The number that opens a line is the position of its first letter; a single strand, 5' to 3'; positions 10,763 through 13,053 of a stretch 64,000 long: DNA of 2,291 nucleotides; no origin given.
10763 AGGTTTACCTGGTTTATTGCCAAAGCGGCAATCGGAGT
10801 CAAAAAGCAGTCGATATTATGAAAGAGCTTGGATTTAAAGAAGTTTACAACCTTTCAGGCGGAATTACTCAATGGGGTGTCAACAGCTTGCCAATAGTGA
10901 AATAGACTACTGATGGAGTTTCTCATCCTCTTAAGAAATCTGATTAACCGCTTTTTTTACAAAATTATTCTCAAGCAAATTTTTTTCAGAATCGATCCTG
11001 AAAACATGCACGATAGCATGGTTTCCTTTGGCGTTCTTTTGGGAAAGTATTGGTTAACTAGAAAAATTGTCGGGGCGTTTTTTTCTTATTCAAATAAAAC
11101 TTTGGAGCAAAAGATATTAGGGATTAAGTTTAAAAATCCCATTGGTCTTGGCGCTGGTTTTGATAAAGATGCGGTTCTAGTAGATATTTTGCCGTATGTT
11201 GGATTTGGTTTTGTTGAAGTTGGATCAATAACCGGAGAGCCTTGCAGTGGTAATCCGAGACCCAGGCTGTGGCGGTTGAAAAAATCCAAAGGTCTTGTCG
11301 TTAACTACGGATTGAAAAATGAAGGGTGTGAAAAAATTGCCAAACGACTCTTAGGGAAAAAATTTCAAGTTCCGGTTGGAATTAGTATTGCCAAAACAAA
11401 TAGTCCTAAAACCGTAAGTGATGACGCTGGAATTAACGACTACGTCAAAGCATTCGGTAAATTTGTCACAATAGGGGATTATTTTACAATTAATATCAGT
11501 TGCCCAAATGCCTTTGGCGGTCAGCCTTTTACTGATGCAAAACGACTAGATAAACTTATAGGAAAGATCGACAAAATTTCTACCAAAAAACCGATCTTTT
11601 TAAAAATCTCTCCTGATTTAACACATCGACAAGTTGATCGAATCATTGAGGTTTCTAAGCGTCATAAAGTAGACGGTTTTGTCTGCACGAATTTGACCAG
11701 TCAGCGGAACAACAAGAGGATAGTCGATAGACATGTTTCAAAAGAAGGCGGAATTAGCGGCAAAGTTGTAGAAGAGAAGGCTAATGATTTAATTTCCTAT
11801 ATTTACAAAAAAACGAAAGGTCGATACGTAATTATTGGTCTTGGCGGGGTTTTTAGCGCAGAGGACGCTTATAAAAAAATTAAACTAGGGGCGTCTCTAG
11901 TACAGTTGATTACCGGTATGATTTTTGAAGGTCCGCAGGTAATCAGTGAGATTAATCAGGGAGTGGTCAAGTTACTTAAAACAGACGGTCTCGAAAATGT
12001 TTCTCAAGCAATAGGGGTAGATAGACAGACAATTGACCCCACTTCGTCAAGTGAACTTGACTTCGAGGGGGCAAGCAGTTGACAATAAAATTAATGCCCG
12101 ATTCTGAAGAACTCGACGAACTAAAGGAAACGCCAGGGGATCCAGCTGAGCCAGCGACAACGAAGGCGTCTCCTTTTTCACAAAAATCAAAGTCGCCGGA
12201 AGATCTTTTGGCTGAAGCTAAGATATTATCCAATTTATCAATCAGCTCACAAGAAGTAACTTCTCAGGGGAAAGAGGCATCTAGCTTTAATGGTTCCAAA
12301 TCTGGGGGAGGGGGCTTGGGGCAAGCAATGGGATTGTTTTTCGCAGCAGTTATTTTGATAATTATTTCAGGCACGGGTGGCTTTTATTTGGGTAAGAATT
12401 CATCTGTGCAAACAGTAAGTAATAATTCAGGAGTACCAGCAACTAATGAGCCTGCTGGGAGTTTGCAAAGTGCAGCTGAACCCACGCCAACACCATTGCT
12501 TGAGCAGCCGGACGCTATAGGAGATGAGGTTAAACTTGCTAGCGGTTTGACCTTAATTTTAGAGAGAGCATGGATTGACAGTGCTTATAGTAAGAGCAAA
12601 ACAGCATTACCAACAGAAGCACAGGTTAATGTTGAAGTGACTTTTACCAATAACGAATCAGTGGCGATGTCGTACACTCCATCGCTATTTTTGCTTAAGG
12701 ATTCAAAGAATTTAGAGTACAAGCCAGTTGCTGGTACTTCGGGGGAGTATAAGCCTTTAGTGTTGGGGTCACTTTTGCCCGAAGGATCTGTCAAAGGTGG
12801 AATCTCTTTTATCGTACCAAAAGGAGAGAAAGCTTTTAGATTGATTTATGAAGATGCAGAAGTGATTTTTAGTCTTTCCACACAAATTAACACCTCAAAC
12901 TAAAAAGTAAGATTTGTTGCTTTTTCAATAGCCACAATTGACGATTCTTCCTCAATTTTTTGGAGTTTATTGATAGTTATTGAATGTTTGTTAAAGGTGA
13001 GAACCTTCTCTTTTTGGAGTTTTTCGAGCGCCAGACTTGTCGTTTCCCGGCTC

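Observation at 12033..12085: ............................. element overlapping the pyrD stop and preceding the next ORF; a paralogue with a nested hairpin lies upstream of ssb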

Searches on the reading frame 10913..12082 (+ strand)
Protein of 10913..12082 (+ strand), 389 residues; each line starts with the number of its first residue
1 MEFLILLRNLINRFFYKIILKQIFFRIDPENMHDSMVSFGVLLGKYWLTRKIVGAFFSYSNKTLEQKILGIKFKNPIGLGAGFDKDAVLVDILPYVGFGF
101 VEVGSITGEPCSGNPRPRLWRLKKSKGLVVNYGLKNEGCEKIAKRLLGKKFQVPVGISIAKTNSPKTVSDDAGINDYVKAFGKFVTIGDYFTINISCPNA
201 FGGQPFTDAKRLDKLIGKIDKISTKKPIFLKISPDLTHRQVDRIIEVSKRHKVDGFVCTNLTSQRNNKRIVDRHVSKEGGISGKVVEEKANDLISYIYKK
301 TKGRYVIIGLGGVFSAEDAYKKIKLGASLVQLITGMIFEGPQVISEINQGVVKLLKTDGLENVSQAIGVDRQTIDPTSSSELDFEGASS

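Call 15: find_encoding_contigs(protein=window:10913-12082:+, flank=3000, max_places=6)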
Protein window:10913-12082:+ (389 aa): 24 contigs read that carry it; 6 places shown.
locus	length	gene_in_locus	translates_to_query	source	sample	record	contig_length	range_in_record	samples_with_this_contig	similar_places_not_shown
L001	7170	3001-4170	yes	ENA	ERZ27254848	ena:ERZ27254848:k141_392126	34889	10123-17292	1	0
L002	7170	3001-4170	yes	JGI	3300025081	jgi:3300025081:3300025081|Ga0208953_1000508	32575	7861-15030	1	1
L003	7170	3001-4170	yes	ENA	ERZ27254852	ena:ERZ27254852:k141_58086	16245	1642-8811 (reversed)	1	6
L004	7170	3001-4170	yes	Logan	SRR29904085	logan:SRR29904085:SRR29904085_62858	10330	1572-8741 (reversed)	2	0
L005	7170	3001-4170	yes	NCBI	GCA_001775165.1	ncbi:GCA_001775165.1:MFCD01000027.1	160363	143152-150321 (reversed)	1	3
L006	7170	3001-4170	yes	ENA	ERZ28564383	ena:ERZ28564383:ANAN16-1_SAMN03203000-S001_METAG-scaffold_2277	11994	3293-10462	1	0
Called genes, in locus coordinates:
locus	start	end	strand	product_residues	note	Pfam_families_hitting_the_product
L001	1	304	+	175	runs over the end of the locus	PF01569:PAP2, PF22778:VCPO_2nd (faint)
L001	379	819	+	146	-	PF01988:VIT1 (weak)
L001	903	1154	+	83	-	-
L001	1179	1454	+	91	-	PF02001:DUF134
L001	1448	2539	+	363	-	-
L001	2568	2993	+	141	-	PF00581:Rhodanese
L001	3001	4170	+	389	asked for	PF01180:DHO_dh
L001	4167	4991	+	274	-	PF11611:DUF4352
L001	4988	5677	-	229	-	PF00027:cNMP_binding, PF13545:HTH_Crp_2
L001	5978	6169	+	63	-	-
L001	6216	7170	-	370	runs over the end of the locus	PF04551:GcpE, PF26540:GcpE_C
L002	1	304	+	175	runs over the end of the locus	PF01569:PAP2, PF22778:VCPO_2nd (faint)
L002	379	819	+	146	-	PF01988:VIT1 (weak)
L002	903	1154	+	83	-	-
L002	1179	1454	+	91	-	PF02001:DUF134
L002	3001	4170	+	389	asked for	PF01180:DHO_dh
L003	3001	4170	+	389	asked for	PF01180:DHO_dh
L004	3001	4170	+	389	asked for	PF01180:DHO_dh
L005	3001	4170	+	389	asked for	PF01180:DHO_dh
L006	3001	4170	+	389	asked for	PF01180:DHO_dh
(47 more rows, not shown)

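Call 16: find_homologous_proteins(query=window:10913-12082:+, max_evalue=1e-30)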
Query window:10913-12082:+ (389 aa): 7680 proteins with E <= 1e-30 among 8000 candidates; the best 120 are listed.
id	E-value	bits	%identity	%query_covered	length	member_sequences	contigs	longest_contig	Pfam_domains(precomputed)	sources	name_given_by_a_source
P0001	9.6e-255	862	100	100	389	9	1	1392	PF01180.28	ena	-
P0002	1.3e-233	793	100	92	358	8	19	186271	PF01180.28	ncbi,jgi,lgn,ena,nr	ncbi:MAG: Dihydroorotate dehydrogenase 2 [Candidatus Curtissbacteria bacterium GW2011_GWD1_40_8]|nr:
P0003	2.3e-207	706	82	95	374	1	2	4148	PF01180.28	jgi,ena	-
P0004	6.0e-202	688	90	92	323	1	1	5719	PF01180.28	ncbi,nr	ncbi:MAG: dihydroorotate dehydrogenase 2 [Candidatus Curtissbacteria bacterium GW2011_GWB1_40_28]|nr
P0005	6.1e-189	646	76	95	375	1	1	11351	PF01180.28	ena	-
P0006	1.0e-184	632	75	95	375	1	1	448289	PF01180.28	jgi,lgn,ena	-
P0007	1.4e-179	615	83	70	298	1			PF01180.28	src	-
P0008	1.4e-172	592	69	94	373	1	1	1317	PF01180.28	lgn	-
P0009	5.1e-172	590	71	95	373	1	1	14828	PF01180.28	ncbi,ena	-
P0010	5.8e-171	586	70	96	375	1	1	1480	PF01180.28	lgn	-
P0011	1.8e-170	585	69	95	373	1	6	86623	PF01180.28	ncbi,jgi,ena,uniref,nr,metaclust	ncbi:MAG: dihydroorotate dehydrogenase (quinone) [Candidatus Woykebacteria bacterium GWB1_45_5]|unir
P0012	3.1e-170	584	68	95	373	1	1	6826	PF01180.28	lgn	-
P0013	3.7e-170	584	69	95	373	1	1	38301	PF01180.28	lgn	-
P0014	1.2e-169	582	69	95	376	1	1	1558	PF01180.28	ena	-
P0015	2.4e-169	581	70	95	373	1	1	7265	PF01180.28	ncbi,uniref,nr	ncbi:dihydroorotate dehydrogenase (quinone) [Candidatus Curtissbacteria bacterium RBG_13_35_7]|unire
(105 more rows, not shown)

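Call 18: find_encoding_contigs(protein=P0006, flank=10000, max_places=2)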
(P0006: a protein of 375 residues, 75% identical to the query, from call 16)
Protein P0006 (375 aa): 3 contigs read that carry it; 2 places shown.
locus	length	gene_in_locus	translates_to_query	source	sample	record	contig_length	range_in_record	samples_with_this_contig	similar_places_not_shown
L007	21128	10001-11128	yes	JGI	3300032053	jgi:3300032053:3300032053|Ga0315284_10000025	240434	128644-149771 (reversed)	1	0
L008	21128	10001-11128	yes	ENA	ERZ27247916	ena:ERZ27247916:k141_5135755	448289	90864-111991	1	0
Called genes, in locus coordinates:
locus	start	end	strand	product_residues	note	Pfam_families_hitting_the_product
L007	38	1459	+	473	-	PF00133:tRNA-synt_1 (faint), PF01406:tRNA-synt_1e, PF09334:tRNA-synt_1g (weak), PF23493:CysS_C (weak)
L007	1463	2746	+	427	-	PF02812:ELFV_dehydrog_N, PF00208:ELFV_dehydrog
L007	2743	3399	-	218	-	PF00923:TAL_FSA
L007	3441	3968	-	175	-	PF10648:Gmad2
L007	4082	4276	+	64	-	PF04024:PspC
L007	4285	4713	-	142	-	-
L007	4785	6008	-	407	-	-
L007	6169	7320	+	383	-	PF05559:DUF763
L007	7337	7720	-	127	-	PF00072:Response_reg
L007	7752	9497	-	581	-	PF00989:PAS, PF12860:PAS_7 (weak), PF13426:PAS_9 (weak), PF00512:HisKA, PF02518:HATPase_c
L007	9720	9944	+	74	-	-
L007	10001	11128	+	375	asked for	PF01180:DHO_dh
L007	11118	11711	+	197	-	PF01161:PBP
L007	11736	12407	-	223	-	PF00027:cNMP_binding, PF13545:HTH_Crp_2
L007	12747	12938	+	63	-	-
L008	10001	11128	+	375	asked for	PF01180:DHO_dh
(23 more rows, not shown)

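Call 19: find_encoding_contigs(protein=P0003, flank=5000, max_places=2)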
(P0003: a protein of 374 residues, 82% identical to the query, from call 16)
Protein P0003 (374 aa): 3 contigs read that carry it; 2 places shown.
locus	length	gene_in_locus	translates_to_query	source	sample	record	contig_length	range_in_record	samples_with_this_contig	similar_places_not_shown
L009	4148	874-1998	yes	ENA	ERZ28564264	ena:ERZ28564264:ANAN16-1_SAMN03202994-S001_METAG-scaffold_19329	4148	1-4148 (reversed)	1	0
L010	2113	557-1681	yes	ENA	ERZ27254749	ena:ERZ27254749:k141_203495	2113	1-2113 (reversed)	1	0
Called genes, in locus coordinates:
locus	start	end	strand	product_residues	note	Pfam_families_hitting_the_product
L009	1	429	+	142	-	?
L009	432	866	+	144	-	PF00581:Rhodanese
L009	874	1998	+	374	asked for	PF01180:DHO_dh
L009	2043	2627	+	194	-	PF01161:PBP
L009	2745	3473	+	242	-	PF11611:DUF4352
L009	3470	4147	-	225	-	?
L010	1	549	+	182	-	?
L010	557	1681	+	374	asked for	PF01180:DHO_dh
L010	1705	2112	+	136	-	?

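Call 20: find_encoding_contigs(protein=P0005, flank=10000, max_places=2)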
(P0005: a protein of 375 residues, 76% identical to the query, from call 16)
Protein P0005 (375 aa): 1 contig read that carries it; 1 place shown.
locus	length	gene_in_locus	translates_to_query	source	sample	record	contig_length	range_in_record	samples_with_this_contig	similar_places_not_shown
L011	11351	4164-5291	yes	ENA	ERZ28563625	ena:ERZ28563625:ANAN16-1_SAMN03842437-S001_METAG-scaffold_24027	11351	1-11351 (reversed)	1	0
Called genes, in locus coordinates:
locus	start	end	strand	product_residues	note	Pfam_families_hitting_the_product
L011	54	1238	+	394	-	PF05559:DUF763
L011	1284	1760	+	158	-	PF01988:VIT1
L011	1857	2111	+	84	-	PF17253:DUF5320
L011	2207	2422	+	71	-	PF02001:DUF134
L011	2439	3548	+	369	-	-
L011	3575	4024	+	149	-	PF00581:Rhodanese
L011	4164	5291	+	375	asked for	PF01180:DHO_dh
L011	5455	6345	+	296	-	PF11611:DUF4352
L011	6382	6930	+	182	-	PF01161:PBP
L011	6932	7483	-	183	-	PF00578:AhpC-TSA, PF08534:Redoxin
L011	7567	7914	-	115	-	-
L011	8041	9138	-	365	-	PF04551:GcpE, PF26540:GcpE_C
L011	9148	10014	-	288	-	PF22700:MVD-like_N (weak), PF00288:GHMP_kinases_N, PF08544:GHMP_kinases_C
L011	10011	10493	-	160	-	PF02542:YgbB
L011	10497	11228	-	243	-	PF01128:IspD, PF12804:NTP_transf_3 (weak), PF02348:CTP_transf_3 (weak)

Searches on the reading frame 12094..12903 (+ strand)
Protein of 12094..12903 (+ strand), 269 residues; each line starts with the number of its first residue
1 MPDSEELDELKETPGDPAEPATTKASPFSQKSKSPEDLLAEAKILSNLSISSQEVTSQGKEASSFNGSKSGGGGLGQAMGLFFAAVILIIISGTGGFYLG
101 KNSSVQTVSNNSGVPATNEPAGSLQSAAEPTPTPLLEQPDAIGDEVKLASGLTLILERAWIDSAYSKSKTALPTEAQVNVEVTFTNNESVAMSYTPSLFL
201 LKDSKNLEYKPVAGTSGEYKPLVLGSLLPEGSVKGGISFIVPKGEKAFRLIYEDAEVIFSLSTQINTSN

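Call 61: search_protein_families(library=pfam, proteins=[window:12094-12903:+], max_evalue=0.001)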
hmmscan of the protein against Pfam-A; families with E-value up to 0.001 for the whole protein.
window:12094-12903:+ (269 aa): 1 family
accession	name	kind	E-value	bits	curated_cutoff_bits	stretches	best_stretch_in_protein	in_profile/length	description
PF11611.13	DUF4352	-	7.2e-13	49.3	25.9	1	166-254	26-114/122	Domain of unknown function (DUF4352)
